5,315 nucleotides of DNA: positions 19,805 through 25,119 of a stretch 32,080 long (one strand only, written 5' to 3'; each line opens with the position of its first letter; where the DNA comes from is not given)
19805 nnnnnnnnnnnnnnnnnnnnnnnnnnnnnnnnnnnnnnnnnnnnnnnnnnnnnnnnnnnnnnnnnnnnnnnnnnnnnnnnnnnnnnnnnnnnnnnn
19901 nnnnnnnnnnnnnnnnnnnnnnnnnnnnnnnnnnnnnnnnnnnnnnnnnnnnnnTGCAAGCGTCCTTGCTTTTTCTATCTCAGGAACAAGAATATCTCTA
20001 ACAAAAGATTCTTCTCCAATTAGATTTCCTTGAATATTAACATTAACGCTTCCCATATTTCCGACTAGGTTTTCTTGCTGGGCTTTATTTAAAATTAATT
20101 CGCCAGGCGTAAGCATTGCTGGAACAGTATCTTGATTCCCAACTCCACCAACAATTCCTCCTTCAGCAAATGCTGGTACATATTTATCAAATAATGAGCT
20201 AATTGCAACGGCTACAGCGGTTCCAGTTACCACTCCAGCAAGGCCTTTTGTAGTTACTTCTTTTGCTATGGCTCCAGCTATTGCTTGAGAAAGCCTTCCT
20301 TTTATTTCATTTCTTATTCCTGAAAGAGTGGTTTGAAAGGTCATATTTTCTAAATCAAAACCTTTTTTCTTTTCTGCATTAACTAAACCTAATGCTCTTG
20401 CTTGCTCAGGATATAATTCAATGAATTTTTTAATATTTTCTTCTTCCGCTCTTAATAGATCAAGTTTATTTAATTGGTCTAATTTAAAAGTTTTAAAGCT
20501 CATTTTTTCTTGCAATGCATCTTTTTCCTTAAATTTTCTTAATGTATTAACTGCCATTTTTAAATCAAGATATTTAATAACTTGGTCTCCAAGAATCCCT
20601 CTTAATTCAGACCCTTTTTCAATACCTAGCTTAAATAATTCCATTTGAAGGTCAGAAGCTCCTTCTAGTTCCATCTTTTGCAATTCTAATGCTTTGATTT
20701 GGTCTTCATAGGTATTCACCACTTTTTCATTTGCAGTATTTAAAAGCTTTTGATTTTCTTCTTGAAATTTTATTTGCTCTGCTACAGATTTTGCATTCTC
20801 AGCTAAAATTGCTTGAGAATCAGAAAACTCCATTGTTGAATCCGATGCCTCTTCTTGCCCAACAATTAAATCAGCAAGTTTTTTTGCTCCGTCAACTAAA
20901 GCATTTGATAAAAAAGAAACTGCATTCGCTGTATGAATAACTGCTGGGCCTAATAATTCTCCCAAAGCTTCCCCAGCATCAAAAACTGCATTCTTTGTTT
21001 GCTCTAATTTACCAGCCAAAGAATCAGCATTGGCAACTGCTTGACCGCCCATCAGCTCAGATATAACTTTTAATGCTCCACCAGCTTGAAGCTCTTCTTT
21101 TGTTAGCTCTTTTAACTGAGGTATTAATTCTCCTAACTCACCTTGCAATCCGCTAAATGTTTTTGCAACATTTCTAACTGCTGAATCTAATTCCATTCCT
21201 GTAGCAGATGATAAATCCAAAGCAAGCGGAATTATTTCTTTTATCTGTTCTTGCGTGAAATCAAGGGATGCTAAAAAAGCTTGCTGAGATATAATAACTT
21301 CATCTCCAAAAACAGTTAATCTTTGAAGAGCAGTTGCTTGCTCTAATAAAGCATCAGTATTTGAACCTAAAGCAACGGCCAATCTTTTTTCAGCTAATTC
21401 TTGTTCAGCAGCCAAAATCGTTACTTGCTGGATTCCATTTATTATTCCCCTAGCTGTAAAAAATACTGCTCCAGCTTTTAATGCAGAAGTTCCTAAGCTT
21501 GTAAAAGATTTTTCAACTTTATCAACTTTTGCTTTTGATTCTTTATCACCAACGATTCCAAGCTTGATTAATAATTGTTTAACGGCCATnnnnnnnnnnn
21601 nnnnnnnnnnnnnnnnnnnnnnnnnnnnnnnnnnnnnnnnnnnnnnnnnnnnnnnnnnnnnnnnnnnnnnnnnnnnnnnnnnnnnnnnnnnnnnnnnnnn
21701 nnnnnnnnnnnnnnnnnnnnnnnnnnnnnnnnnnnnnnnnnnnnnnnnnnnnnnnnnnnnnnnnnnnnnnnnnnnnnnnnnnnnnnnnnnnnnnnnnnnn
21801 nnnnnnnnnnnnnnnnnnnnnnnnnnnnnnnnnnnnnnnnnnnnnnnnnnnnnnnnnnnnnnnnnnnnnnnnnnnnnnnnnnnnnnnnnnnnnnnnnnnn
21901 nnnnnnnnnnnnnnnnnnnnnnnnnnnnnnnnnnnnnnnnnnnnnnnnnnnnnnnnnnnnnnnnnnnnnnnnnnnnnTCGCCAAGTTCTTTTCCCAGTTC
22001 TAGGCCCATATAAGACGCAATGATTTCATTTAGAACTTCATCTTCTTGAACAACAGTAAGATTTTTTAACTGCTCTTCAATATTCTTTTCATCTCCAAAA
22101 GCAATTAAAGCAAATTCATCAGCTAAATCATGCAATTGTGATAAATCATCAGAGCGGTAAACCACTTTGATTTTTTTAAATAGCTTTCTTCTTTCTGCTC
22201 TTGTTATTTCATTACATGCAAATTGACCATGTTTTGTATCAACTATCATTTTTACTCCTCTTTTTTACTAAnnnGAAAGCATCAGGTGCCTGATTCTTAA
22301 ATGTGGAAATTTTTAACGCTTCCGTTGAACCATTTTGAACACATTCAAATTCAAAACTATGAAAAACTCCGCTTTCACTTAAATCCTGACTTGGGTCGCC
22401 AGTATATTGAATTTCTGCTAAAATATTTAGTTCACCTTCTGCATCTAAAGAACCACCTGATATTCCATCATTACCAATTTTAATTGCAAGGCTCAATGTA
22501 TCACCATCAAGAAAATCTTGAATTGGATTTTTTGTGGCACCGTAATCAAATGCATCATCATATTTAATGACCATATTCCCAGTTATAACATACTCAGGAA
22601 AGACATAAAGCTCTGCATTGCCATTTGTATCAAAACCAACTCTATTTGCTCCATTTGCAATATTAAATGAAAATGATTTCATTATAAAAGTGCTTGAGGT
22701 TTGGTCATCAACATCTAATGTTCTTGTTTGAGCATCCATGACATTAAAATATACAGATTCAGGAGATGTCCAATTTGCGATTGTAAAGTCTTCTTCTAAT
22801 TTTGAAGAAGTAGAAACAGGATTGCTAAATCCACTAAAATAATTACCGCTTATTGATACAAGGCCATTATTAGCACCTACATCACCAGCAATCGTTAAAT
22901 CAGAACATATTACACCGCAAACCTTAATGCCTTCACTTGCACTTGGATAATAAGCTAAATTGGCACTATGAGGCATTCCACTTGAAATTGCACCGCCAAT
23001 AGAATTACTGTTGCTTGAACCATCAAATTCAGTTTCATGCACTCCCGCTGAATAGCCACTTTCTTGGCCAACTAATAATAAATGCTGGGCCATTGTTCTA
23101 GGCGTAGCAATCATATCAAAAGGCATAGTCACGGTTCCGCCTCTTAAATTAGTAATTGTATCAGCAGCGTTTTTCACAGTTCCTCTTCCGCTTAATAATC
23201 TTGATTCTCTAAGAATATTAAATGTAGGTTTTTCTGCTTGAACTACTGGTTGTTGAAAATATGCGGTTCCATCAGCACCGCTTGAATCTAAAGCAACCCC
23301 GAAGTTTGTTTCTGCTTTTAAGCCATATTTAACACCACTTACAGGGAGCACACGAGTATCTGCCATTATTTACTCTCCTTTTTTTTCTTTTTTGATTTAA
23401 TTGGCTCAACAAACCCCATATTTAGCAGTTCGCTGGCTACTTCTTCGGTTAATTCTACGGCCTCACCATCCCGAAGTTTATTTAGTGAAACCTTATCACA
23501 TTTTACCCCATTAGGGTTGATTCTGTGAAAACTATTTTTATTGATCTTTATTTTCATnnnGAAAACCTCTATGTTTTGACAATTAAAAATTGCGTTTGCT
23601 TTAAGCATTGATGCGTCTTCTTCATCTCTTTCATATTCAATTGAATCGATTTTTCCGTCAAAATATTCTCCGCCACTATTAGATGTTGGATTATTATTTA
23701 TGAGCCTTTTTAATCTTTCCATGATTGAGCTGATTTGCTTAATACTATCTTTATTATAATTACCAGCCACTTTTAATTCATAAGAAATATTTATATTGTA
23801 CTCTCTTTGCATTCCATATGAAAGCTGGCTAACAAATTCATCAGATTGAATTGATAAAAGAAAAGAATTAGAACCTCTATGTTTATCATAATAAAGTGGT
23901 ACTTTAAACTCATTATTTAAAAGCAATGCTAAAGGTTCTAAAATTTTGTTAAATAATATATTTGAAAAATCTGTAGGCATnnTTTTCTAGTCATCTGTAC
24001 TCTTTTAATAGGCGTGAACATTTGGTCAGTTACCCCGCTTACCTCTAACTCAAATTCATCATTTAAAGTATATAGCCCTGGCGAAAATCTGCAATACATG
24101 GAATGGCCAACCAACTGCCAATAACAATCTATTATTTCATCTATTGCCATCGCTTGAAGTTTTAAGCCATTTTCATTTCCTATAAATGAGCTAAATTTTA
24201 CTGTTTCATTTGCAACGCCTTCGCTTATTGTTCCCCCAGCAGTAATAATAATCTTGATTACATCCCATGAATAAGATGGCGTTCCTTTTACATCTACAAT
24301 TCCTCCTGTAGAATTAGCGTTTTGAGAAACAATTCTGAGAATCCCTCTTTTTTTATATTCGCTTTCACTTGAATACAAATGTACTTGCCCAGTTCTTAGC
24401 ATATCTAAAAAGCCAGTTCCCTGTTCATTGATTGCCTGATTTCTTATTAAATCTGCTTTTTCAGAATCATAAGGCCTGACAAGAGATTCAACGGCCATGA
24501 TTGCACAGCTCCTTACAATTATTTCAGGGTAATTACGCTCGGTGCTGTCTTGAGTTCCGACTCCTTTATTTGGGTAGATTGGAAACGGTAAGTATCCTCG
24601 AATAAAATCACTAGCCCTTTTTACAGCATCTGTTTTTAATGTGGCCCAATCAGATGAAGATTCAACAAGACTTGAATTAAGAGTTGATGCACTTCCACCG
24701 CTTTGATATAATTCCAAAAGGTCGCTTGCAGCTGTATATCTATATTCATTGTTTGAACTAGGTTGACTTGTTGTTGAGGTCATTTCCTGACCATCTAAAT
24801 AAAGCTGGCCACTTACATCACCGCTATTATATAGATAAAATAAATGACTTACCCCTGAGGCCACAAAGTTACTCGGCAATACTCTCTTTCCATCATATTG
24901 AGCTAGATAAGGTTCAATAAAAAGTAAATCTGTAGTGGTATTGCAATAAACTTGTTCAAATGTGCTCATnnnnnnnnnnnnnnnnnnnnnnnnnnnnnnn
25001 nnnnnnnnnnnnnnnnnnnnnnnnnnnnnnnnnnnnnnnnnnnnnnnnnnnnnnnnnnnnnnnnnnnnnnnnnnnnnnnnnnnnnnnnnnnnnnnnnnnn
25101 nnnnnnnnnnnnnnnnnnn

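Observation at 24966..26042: Transposase-type zinc ribbon fused to a metallophosphoesterase, placed between the endolysin and the virion connector genes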

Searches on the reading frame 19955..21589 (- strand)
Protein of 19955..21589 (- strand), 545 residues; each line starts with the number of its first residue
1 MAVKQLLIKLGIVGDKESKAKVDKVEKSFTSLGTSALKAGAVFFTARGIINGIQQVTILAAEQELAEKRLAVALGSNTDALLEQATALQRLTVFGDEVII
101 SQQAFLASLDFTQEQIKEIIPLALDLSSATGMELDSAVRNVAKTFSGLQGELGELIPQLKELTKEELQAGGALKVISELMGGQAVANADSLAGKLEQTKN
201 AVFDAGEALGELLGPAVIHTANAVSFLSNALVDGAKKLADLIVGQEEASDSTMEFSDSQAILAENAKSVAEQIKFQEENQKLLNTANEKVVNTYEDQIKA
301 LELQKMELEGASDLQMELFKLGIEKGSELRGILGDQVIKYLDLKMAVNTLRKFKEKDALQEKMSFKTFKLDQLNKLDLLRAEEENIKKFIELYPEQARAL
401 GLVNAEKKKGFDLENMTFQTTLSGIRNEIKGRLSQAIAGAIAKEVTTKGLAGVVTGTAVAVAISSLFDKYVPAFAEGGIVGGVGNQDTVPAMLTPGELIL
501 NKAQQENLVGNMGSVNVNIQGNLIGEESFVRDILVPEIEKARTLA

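Call 11: search_protein_families(library=phrogs, proteins=[window:19955-21589:-], max_evalue=0.001)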
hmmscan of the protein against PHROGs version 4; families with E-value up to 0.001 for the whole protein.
window:19955-21589:- (545 aa): 2 families
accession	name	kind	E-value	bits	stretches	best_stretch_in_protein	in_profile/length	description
phrog_35029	-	unknown function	6.8e-06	25.5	1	474-504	361-392/853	-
phrog_3981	-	tail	4.4e-05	23.8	1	16-223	9-244/584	tail length tape measure protein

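Call 20: search_protein_families(library=pfam, proteins=[window:19955-21589:-], max_evalue=0.01)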
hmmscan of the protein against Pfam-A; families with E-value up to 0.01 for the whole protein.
window:19955-21589:- (545 aa): 0 families

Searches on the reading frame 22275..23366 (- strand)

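Call 11: search_protein_families(library=phrogs, proteins=[window:22275-23366:-], max_evalue=0.001)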
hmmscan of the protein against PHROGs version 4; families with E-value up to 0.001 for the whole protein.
window:22275-23366:- (364 aa): 1 family
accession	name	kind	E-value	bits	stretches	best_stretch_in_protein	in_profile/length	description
phrog_290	-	tail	0.00014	22.3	1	204-361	190-332/411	minor tail protein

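Call 20: search_protein_families(library=pfam, proteins=[window:22275-23366:-], max_evalue=0.01)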
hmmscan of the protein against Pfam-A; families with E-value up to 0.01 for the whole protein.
window:22275-23366:- (364 aa): 0 families

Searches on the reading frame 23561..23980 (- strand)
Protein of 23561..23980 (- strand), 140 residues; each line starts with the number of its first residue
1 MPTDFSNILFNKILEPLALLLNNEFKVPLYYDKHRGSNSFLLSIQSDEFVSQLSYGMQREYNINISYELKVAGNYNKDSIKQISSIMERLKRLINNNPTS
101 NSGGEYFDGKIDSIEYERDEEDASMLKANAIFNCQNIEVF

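Call 20: search_protein_families(library=pfam, proteins=[window:23561-23980:-], max_evalue=0.01)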
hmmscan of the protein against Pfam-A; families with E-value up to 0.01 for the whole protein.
window:23561-23980:- (140 aa): 1 family
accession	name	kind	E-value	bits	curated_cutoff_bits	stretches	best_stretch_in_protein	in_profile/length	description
PF20765.3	Phage_tail_terminator_8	-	0.0045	17.8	24.2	1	20-94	9-85/124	Phage tail terminator protein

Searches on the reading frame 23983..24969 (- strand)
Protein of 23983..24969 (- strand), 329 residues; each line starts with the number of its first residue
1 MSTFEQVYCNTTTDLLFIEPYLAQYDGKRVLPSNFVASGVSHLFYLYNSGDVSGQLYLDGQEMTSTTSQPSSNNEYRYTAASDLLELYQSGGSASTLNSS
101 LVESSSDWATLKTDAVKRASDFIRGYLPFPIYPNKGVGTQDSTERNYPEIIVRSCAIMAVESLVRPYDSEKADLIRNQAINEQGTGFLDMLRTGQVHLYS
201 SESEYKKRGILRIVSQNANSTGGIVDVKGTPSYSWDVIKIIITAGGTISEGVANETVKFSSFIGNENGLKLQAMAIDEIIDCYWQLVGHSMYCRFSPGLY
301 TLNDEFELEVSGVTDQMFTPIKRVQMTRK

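Call 11: search_protein_families(library=phrogs, proteins=[window:23983-24969:-], max_evalue=0.001)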
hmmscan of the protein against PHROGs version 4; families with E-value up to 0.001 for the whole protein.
window:23983-24969:- (329 aa): 0 families

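Call 20: search_protein_families(library=pfam, proteins=[window:23983-24969:-], max_evalue=0.01)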
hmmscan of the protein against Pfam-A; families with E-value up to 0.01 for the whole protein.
window:23983-24969:- (329 aa): 0 families

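Call 63: find_related_loci(query=window:23983-24969:-, collection=viral_contigs, flank=4000)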
Query window:23983-24969:- (329 aa) in viral_contigs; peptide patterns used: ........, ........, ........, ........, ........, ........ (x = any residue, [..] = any of these).
95 stretches matched a pattern; 92 encode a relative of the query (tblastn E <= 1e-3); the best 80 are kept; 80 distinct loci.
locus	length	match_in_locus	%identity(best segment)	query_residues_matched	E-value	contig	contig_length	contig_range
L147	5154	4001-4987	88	1-329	0e+0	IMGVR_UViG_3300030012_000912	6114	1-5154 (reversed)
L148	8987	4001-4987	88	1-329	0e+0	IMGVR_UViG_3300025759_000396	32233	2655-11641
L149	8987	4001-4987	83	1-329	0e+0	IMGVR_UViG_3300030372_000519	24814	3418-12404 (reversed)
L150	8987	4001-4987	84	1-329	0e+0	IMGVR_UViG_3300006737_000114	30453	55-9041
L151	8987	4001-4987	83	1-329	0e+0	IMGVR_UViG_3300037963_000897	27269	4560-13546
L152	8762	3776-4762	81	1-329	0e+0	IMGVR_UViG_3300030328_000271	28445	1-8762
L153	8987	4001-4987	81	1-329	0e+0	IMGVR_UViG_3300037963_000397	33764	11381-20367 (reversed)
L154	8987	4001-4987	81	1-329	0e+0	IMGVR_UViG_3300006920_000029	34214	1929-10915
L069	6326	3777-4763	81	1-329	0e+0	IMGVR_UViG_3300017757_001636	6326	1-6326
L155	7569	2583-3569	80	1-329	0e+0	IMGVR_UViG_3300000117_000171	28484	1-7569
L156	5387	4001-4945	80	1-315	0e+0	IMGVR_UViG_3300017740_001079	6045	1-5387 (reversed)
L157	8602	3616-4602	75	1-329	9e-175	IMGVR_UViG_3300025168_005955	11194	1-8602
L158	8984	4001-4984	77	1-329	3e-169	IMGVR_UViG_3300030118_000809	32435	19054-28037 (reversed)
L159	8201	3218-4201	71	1-328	2e-162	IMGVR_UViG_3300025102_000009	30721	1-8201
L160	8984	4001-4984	71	1-328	3e-161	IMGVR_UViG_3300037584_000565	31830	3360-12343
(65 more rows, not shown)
